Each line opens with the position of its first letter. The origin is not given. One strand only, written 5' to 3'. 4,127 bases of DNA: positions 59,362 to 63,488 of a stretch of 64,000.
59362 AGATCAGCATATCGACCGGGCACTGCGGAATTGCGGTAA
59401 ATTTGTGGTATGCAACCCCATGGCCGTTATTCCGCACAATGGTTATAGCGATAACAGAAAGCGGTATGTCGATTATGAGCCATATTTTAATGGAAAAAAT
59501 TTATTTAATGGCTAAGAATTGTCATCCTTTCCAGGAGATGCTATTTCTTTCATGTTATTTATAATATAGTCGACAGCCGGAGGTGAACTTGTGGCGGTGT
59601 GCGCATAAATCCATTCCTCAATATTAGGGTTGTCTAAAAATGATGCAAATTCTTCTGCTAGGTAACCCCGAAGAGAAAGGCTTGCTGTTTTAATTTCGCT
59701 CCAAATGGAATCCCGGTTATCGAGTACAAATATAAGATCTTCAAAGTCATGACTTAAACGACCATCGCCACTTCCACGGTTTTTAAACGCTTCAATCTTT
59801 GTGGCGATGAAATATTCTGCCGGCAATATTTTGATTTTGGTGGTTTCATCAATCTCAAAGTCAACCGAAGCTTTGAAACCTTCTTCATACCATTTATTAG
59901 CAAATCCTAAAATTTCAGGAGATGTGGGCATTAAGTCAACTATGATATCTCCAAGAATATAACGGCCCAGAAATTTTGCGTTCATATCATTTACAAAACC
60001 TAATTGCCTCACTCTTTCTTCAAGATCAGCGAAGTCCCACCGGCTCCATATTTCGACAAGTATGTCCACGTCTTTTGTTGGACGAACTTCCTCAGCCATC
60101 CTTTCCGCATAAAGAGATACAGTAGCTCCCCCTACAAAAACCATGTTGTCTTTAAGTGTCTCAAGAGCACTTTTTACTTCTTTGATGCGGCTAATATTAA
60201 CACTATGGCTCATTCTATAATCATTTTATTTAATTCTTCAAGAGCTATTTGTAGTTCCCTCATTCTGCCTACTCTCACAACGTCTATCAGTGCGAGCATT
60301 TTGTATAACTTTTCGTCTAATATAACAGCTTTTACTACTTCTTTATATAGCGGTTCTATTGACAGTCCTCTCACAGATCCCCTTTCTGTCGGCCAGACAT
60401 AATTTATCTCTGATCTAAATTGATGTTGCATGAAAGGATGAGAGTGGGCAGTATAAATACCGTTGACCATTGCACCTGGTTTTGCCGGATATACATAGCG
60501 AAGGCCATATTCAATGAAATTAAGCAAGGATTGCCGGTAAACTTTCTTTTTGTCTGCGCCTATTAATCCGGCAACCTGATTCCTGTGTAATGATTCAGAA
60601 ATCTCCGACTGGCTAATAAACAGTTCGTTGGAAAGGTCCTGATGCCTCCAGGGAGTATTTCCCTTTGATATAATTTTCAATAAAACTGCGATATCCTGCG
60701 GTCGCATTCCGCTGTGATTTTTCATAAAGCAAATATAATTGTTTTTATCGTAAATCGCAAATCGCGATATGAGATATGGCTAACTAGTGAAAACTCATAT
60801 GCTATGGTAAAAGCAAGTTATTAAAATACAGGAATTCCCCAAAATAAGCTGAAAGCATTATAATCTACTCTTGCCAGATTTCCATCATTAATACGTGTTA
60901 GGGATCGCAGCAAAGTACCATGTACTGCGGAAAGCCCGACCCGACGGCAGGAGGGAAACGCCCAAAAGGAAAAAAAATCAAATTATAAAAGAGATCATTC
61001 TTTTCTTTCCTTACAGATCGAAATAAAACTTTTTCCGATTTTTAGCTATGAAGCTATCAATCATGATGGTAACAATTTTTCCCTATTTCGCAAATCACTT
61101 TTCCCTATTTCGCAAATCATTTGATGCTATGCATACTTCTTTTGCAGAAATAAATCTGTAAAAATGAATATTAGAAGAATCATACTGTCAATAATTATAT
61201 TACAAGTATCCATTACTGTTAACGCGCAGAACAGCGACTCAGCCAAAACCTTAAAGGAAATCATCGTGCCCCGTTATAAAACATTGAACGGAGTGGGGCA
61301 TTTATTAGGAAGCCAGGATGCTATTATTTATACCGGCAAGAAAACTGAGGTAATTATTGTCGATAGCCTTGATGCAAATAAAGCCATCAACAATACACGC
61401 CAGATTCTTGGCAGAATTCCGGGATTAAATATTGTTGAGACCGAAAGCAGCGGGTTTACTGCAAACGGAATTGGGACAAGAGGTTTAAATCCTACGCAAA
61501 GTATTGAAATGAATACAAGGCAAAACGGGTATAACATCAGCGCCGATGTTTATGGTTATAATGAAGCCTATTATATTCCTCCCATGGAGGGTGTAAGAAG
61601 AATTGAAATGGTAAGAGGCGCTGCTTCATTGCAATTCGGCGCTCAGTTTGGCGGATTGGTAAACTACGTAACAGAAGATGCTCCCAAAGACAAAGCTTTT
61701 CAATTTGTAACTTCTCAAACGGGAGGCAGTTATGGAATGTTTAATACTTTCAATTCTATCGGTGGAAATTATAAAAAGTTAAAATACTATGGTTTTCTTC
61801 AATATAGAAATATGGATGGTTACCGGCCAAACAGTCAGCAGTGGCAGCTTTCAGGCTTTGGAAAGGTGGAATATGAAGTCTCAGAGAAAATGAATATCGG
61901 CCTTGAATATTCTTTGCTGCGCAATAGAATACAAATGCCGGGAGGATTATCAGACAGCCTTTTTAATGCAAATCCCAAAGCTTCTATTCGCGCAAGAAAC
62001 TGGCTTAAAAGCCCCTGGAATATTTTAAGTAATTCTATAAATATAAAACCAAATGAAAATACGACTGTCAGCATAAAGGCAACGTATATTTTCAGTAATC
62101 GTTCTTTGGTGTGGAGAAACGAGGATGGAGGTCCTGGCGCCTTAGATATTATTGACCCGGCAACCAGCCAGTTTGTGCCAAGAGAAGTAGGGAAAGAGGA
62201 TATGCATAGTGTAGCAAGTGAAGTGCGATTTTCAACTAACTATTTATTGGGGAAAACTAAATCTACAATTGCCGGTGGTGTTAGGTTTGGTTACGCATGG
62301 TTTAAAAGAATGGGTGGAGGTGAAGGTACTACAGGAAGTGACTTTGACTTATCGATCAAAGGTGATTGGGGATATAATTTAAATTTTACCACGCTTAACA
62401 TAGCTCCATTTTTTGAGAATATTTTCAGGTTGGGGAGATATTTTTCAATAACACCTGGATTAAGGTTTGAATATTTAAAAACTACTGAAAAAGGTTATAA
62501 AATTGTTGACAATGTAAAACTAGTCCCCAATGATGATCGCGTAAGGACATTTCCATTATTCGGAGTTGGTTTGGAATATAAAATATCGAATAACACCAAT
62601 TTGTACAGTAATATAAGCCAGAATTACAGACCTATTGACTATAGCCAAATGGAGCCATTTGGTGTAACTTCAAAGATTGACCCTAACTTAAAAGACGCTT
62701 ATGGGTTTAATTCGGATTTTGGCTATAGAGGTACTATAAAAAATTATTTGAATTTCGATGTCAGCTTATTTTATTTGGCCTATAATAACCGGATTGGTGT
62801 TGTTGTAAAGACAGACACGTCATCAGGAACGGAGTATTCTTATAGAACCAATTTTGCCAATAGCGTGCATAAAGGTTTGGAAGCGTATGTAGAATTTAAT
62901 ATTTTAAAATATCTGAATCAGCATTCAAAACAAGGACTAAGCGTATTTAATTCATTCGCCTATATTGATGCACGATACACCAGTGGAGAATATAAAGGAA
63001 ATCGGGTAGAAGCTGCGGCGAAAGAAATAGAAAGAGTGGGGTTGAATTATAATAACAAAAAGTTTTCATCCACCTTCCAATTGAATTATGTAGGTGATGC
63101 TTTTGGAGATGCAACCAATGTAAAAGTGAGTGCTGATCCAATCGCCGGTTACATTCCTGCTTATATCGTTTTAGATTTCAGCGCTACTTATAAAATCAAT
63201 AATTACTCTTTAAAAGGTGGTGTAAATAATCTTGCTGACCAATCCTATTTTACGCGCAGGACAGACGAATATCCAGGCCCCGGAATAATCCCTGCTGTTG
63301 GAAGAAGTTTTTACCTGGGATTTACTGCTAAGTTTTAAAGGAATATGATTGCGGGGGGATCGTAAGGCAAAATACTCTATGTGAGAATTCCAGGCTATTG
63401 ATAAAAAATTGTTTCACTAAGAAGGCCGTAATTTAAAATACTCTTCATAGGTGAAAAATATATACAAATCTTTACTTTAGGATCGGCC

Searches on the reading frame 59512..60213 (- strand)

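Call 71: search_protein_families(library=pfam, proteins=[window:59512-60213:-], max_evalue=0.0001)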
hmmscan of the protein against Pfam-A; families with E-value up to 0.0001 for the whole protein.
window:59512-60213:- (233 aa): 1 family
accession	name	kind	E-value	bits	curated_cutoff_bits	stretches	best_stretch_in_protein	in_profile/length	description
PF08843.17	AbiEii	-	8.9e-06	26.2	22.5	0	119-168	126-171/238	Nucleotidyl transferase AbiEii toxin, Type IV TA system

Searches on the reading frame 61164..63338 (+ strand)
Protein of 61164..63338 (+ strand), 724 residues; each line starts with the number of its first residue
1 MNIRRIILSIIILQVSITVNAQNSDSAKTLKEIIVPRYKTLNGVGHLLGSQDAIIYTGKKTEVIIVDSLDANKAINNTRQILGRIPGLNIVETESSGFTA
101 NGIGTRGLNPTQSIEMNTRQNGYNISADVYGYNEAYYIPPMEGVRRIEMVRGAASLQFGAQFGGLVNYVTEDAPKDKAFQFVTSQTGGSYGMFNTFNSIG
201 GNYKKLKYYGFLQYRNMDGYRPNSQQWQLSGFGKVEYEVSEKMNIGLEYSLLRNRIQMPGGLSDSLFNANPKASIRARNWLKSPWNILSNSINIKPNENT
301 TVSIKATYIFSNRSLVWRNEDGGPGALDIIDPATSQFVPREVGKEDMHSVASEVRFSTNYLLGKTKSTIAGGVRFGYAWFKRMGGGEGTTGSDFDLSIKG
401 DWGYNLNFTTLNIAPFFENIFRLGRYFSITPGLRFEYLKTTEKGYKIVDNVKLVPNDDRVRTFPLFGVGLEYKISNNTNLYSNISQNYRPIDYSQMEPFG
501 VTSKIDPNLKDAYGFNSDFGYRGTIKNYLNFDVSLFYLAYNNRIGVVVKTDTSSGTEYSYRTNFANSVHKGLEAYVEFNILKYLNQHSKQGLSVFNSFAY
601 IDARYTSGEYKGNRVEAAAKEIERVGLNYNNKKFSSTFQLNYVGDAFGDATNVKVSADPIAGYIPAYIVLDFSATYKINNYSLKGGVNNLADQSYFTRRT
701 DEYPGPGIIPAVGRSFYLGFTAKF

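Call 71: search_protein_families(library=pfam, proteins=[window:61164-63338:+], max_evalue=0.0001)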
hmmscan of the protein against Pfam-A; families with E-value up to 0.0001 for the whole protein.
window:61164-63338:+ (724 aa): 2 families
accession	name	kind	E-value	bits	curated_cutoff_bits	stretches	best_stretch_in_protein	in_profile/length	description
PF00593.30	TonB_dep_Rec_b-barrel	-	2.3e-30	107.2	27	1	285-690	60-436/436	TonB dependent receptor-like, beta-barrel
PF07715.20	Plug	-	1.1e-08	36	23.9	1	63-161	11-102/107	TonB-dependent Receptor Plug Domain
